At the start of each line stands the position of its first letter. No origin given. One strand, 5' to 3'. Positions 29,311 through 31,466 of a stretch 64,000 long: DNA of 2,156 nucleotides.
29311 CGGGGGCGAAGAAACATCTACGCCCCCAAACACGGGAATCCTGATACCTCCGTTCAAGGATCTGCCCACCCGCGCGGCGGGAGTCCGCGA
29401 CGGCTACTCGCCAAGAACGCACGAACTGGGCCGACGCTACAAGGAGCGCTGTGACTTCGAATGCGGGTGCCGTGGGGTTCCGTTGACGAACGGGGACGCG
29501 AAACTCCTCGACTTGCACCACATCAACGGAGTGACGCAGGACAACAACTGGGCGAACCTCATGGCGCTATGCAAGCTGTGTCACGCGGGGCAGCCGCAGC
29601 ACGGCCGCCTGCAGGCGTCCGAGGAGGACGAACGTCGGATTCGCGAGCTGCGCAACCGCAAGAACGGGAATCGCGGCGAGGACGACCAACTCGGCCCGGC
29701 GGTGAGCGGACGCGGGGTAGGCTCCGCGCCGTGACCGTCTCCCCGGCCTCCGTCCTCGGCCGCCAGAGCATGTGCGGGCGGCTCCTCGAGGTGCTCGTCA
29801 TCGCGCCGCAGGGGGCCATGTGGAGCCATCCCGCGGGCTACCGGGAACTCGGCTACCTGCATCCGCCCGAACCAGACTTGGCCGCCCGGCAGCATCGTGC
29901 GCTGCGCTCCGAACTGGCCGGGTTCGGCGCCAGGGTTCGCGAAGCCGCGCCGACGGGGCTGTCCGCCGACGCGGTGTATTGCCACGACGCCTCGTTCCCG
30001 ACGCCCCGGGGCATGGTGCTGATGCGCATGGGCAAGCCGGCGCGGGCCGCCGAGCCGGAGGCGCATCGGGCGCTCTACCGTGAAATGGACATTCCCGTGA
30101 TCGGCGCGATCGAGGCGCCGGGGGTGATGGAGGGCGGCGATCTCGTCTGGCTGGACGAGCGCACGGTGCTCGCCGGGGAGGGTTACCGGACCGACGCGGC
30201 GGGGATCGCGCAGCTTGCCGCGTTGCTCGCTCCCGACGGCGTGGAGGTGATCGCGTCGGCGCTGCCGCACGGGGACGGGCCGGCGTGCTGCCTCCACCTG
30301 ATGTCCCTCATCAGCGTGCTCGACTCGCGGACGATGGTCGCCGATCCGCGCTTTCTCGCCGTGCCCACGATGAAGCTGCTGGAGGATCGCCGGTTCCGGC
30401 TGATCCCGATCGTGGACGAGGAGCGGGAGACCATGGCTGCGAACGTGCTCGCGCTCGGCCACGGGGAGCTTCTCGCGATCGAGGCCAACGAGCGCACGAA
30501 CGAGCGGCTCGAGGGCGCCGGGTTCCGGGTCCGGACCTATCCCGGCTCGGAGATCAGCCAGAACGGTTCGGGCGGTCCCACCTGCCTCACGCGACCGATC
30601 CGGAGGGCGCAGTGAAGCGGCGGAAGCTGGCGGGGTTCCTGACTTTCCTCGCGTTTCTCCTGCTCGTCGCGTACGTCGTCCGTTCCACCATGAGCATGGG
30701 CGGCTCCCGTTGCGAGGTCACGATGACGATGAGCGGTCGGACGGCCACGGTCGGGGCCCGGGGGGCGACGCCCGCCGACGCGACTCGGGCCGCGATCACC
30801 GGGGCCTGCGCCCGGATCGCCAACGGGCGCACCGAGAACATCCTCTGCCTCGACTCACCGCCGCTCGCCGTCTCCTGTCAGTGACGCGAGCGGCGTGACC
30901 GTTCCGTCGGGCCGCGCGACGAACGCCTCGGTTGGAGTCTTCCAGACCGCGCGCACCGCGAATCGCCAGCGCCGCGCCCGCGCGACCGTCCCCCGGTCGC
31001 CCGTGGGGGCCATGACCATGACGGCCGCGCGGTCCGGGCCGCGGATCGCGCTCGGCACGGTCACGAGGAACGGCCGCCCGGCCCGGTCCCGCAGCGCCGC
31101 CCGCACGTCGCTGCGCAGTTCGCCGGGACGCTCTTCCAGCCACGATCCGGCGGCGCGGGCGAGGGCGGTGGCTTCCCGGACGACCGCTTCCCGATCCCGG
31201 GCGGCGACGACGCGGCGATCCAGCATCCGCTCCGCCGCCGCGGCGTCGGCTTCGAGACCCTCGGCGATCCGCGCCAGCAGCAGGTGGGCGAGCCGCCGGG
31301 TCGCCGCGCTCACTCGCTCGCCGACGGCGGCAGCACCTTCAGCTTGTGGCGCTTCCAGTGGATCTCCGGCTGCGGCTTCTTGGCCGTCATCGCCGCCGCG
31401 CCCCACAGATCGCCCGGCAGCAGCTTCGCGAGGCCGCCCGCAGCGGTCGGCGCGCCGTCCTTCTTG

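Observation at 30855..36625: Single-polypeptide AddB-AddA fusion (inactive helicase - RecB nuclease - UvrD helicase) with a coupled downstream ORF of unknown function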

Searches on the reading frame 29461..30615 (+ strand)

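Call 67: search_protein_families(library=pfam, proteins=[window:29461-30615:+], max_evalue=0.00001)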
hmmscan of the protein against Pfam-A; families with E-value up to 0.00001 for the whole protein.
window:29461-30615:+ (384 aa): 2 families
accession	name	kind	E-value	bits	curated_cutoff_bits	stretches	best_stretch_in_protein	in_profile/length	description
PF02274.22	ADI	-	3.6e-24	86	22.8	2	171-301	124-263/377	Arginine deiminase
PF19420.4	DDAH_eukar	-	1.8e-07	31.1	23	1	166-380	55-290/291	N,N dimethylarginine dimethylhydrolase, eukaryotic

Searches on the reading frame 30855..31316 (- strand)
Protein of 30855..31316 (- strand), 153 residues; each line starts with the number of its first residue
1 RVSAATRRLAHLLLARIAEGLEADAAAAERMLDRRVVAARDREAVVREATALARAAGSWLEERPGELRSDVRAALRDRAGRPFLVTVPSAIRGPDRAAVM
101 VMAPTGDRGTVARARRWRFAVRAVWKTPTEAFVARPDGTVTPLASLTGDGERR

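Call 5: search_protein_families(library=pfam, proteins=[window:30855-31316:-], max_evalue=0.1)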
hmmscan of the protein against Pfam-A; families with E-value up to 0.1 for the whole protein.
window:30855-31316:- (153 aa): 0 families

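Call 6: search_protein_families(library=ncbifam, proteins=[window:30855-31316:-], max_evalue=0.1)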
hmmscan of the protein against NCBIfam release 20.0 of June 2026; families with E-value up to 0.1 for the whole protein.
window:30855-31316:- (153 aa): 0 families

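Call 20: find_homologous_proteins(query=window:30858-31316:-, max_evalue=0.001)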
Query window:30858-31316:- (153 aa): 5 proteins with E <= 0.001 among 3766 candidates.
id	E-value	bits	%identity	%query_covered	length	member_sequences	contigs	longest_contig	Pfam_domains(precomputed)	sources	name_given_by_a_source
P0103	9.0e-85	300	99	99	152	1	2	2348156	-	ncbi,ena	-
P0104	4.4e-28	116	57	51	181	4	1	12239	-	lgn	-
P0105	9.6e-26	108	51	78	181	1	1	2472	-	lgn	-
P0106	6.3e-25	106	49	96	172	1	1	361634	-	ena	-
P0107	7.4e-25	106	53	89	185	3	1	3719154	-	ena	-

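Call 27: find_encoding_contigs(protein=P0107, flank=7000, max_places=2)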
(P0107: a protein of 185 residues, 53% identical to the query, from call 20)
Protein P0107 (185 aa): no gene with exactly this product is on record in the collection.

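Call 28: find_encoding_contigs(protein=P0106, flank=7000, max_places=2)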
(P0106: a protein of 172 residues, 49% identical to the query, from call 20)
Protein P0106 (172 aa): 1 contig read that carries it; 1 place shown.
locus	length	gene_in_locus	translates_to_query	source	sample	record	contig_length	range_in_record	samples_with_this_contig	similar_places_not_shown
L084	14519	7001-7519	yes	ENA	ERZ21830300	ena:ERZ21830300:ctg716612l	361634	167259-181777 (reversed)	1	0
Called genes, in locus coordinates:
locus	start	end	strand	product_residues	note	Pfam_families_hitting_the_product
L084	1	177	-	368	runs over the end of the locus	PF01555:N6_N4_Mtase, PF01170:UPF0020 (faint)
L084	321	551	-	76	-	PF10805:DUF2730 (weak)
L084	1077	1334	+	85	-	PF20464:MmeI_N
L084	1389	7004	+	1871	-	PF13538:UvrD_C_2 (faint), PF12705:PDDEXK_1, PF00580:UvrD-helicase, PF13245:AAA_19, PF13361:UvrD_C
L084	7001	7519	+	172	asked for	-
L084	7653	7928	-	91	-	-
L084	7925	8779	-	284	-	PF19420:DDAH_eukar (weak), PF02274:ADI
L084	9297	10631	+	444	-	PF01979:Amidohydro_1, PF07969:Amidohydro_3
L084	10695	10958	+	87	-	-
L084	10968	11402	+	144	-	PF01850:PIN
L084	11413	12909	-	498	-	PF00293:NUDIX, PF00753:Lactamase_B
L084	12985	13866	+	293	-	PF00491:Arginase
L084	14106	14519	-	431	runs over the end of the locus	PF00682:HMGL-like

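Call 30: predict_structure(alignment_id=A2)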
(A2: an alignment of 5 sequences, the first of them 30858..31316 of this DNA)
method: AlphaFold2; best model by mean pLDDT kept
length: 153 residues; sequences in the alignment: 5
mean_pLDDT: 93.3   pTM: 0.88
mean pLDDT of the five models: 93.3, 91.7, 74.0, 68.9, 64.2
residues with pLDDT >= 90: 137; 70-90: 10; 50-70: 1; < 50: 5
segments of 3 or more residues with pLDDT < 50: 149-153
pLDDT, mean of each block of 10 residues (from residue 1): 95 97 96 94 98 97 91 94 97 95 95 97 96 97 78 40
secondary structure, 60 per line:
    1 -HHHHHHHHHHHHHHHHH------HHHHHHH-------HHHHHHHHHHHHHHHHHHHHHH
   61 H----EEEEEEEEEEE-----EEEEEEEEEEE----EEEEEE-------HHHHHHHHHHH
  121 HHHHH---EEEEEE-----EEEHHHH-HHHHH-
elements in order: H2-18 H25-31 H39-61 E66-76 E82-92 E97-102 H110-125 E129-134 E140-142 H143-146 H148-152

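Call 69: search_protein_representatives(alignment_id=A2)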
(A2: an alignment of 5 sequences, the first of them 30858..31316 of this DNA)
Query: 5 sequences, 181 profile positions. Proteins with E-value up to 0.001 (for the whole library): 11; up to 1e-10: 8; up to 1e-30: 2. The best 11 are listed.
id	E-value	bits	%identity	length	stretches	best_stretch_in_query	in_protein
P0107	5.8e-94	329.5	-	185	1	1-181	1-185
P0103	5.6e-63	228.5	-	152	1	6-159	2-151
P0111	1.2e-30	123.2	-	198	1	4-181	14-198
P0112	4.2e-25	105.1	-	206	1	4-181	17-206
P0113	1.6e-24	103.2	-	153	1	8-149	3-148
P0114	2.4e-24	102.6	-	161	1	6-144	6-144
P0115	3.8e-16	75.9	-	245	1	3-152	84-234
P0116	5.6e-12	62.3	-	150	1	12-147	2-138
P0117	7.5e-10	55.4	-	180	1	3-144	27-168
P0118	2.9e-06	43.7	-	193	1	2-152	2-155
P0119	3.2e-05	40.3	-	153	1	110-181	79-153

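Call 71: find_encoding_contigs(protein=P0116, flank=7000, max_places=2)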
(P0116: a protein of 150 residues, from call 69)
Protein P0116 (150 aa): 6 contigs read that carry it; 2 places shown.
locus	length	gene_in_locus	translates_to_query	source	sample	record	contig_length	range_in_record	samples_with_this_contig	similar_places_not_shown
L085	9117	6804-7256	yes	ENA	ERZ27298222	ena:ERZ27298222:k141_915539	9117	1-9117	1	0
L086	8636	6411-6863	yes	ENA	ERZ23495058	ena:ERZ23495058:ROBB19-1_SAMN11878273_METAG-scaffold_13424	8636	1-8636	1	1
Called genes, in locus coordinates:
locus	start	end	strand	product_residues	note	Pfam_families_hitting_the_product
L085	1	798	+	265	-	?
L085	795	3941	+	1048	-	PF12705:PDDEXK_1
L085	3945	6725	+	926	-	PF00580:UvrD-helicase, PF13245:AAA_19, PF13361:UvrD_C, PF13538:UvrD_C_2 (faint)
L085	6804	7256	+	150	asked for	-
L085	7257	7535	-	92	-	-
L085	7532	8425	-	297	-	PF19420:DDAH_eukar (weak), PF02274:ADI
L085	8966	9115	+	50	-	?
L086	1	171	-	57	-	?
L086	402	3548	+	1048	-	PF12705:PDDEXK_1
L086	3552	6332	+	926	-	PF00580:UvrD-helicase, PF13245:AAA_19, PF13361:UvrD_C, PF13538:UvrD_C_2 (faint)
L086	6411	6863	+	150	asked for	-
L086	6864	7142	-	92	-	-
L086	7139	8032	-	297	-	PF19420:DDAH_eukar (weak), PF02274:ADI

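Call 72: find_encoding_contigs(protein=P0118, flank=7000, max_places=2)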
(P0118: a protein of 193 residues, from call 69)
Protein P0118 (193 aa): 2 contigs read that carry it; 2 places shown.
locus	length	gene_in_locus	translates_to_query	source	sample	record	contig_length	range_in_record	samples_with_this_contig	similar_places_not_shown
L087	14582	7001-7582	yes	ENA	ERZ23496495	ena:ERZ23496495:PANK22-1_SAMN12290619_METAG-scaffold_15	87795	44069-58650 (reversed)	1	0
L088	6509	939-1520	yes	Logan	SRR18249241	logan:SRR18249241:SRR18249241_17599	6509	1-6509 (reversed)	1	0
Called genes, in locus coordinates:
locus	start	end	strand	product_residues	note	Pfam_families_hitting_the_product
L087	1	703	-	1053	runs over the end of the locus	PF00933:Glyco_hydro_3, PF00144:Beta-lactamase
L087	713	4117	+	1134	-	PF12705:PDDEXK_1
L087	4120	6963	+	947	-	PF00580:UvrD-helicase, PF13245:AAA_19, PF13361:UvrD_C, PF13538:UvrD_C_2 (faint)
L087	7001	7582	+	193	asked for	-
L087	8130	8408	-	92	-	-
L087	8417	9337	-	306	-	PF19420:DDAH_eukar (weak), PF02274:ADI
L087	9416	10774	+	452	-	PF01979:Amidohydro_1, PF07969:Amidohydro_3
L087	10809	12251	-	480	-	PF00293:NUDIX (faint), PF00753:Lactamase_B, PF12706:Lactamase_B_2 (weak)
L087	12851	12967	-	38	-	-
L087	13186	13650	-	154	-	-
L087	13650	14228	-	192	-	PF01625:PMSR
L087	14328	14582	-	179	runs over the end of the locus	-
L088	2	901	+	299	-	?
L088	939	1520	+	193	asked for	-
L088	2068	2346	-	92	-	-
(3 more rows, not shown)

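Call 89: find_encoding_contigs(protein=P0113, flank=7000, max_places=1)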
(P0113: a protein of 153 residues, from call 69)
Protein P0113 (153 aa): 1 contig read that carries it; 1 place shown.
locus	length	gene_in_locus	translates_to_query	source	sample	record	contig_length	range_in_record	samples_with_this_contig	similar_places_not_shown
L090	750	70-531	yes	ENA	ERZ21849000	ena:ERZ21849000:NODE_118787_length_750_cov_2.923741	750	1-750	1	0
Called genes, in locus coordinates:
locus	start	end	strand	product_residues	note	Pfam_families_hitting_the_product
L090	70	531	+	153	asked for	-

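Call 90: find_encoding_contigs(protein=P0114, flank=7000, max_places=1)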
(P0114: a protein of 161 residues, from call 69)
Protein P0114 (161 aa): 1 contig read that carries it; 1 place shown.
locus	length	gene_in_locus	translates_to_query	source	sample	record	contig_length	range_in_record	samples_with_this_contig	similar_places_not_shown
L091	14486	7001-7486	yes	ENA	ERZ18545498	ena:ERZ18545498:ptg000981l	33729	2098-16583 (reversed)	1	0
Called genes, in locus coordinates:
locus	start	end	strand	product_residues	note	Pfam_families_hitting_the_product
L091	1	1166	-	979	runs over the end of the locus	PF00933:Glyco_hydro_3, PF00144:Beta-lactamase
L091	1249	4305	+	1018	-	PF12705:PDDEXK_1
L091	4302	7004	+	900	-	PF00580:UvrD-helicase, PF13245:AAA_19, PF13361:UvrD_C, PF13538:UvrD_C_2 (faint)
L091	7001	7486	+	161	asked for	-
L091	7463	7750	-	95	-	-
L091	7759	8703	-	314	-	PF02274:ADI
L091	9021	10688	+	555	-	PF01979:Amidohydro_1, PF07969:Amidohydro_3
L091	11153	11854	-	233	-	PF00293:NUDIX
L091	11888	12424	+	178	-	PF00171:Aldedh (weak)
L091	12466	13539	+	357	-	PF00171:Aldedh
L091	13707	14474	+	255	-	PF00491:Arginase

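Call 92: search_protein_families(library=padloc, proteins=[window:30858-31313:-], max_evalue=0.001)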
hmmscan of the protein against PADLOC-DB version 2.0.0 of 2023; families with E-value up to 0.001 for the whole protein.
window:30858-31313:- (152 aa): 0 families
